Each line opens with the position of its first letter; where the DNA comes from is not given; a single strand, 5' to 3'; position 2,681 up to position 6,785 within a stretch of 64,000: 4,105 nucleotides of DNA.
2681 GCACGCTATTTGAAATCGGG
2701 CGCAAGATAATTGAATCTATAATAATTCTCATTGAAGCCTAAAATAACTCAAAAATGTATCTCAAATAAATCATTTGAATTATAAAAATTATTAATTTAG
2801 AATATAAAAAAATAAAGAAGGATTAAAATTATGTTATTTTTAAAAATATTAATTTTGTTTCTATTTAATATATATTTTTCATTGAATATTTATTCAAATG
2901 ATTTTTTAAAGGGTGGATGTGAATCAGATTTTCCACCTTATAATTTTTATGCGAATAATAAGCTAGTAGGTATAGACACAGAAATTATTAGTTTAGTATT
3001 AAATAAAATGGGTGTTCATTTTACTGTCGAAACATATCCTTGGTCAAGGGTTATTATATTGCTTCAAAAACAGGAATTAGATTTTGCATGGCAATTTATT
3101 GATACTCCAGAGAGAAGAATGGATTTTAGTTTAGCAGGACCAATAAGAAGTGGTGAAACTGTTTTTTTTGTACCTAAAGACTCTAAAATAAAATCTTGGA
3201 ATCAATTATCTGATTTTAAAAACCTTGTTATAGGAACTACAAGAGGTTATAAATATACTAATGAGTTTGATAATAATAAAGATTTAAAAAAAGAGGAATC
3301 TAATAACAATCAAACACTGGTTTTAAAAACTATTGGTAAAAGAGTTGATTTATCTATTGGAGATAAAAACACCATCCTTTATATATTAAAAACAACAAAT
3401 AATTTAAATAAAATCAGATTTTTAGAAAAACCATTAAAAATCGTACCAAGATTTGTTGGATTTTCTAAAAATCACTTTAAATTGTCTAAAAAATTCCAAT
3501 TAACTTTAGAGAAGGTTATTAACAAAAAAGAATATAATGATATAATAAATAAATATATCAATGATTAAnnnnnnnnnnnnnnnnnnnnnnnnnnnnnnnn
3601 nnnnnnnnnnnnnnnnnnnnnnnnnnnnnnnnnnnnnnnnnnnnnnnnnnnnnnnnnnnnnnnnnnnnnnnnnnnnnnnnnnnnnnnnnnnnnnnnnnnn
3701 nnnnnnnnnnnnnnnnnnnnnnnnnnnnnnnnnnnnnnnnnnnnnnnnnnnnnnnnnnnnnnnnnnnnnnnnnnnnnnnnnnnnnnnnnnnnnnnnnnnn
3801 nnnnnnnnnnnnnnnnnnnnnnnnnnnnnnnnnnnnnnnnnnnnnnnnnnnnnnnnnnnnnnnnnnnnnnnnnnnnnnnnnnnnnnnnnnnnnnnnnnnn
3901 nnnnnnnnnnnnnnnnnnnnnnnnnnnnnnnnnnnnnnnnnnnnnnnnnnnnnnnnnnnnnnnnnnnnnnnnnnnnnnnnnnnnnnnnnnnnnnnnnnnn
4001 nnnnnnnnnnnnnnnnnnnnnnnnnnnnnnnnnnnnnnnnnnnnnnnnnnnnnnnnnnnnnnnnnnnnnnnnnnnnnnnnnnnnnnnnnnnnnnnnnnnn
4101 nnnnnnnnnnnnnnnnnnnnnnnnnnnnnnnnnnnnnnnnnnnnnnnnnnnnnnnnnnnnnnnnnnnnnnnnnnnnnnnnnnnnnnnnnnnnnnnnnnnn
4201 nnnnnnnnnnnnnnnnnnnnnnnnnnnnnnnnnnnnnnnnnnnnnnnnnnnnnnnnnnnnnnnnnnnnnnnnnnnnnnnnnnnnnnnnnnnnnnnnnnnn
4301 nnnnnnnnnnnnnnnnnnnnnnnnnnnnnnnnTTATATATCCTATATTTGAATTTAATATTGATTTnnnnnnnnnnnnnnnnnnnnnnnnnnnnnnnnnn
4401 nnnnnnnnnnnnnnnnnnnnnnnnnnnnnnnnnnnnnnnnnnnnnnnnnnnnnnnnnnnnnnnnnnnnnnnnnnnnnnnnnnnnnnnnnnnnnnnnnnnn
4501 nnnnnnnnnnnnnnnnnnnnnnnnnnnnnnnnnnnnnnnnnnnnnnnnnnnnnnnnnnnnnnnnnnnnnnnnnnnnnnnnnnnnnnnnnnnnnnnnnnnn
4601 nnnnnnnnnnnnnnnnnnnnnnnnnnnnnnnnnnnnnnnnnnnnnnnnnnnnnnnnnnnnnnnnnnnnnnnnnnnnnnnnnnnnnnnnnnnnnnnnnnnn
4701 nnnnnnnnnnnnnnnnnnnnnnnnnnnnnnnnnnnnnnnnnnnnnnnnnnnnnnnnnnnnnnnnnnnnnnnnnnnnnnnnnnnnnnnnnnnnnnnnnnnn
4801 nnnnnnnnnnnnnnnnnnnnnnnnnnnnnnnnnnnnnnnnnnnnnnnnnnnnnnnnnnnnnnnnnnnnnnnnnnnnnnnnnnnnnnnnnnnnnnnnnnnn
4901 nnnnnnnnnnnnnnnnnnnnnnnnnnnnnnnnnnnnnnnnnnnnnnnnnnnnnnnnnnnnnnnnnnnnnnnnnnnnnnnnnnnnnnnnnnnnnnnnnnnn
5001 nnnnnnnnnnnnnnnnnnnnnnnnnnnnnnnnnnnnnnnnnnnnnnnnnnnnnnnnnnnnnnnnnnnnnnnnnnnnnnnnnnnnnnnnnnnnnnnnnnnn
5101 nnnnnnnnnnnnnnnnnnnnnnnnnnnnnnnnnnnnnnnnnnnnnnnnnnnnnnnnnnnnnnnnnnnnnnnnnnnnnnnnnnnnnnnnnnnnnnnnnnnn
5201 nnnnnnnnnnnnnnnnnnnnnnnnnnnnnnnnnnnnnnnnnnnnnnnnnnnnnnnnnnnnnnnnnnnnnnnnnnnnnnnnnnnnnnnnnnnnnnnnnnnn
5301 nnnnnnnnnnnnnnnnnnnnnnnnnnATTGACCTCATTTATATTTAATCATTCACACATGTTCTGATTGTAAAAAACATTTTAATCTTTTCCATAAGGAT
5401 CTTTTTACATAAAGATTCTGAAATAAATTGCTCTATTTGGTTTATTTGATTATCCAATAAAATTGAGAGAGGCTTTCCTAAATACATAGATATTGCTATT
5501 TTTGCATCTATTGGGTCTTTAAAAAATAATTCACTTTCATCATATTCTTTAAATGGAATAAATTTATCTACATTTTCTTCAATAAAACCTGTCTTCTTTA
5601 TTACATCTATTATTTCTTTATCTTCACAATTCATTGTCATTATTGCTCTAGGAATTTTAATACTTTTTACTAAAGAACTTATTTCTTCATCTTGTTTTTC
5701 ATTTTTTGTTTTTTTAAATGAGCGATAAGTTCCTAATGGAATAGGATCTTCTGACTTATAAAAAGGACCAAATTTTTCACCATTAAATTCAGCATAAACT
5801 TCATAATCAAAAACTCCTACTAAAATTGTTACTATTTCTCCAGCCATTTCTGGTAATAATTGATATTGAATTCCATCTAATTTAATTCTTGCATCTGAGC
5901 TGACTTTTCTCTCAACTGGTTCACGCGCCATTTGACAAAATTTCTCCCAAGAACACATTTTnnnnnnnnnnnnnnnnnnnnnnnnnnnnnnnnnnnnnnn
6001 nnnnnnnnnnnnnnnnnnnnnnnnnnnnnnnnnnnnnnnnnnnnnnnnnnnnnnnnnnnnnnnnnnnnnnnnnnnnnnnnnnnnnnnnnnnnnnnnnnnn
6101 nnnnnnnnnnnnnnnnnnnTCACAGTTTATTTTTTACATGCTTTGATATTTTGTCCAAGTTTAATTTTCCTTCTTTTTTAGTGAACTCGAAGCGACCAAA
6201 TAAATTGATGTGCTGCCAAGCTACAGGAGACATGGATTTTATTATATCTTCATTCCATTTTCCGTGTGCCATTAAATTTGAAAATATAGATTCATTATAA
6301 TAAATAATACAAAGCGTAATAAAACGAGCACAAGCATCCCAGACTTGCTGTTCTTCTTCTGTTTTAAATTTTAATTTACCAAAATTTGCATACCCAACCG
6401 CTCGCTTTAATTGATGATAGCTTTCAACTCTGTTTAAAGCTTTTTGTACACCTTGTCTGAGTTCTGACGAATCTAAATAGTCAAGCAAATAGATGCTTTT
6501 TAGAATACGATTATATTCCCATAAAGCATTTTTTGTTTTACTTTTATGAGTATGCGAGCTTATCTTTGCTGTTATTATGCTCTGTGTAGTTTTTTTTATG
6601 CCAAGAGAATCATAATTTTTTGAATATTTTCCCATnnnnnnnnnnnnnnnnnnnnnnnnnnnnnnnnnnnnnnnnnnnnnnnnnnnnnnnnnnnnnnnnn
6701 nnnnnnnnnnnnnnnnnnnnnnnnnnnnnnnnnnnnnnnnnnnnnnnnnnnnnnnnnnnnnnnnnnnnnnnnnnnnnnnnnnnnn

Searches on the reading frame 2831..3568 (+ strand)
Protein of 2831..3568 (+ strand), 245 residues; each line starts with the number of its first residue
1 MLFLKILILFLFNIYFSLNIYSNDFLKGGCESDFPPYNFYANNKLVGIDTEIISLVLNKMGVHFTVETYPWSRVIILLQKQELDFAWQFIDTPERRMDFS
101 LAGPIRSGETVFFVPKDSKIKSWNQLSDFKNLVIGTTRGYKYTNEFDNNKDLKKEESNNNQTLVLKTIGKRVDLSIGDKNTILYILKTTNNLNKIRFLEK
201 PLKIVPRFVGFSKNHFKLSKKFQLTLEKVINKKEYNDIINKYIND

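Call 30: search_protein_families(library=pfam, proteins=[window:2831-3568:+], max_evalue=0.001)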
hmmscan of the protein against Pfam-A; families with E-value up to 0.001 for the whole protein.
window:2831-3568:+ (245 aa): 1 family
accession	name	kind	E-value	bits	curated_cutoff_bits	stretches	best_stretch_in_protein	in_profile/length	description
PF00497.25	SBP_bac_3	-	8e-22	77.9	26.4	1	28-244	3-131/132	Bacterial extracellular solute-binding proteins, family 3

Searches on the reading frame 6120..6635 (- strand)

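Call 30: search_protein_families(library=pfam, proteins=[window:6120-6635:-], max_evalue=0.001)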
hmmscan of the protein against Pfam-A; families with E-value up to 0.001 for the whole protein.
window:6120-6635:- (171 aa): 1 family
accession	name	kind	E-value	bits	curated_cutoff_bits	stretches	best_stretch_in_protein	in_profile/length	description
PF01526.23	DDE_Tnp_Tn3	-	9e-40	137.1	24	1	10-149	245-389/389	Tn3 transposase DDE domain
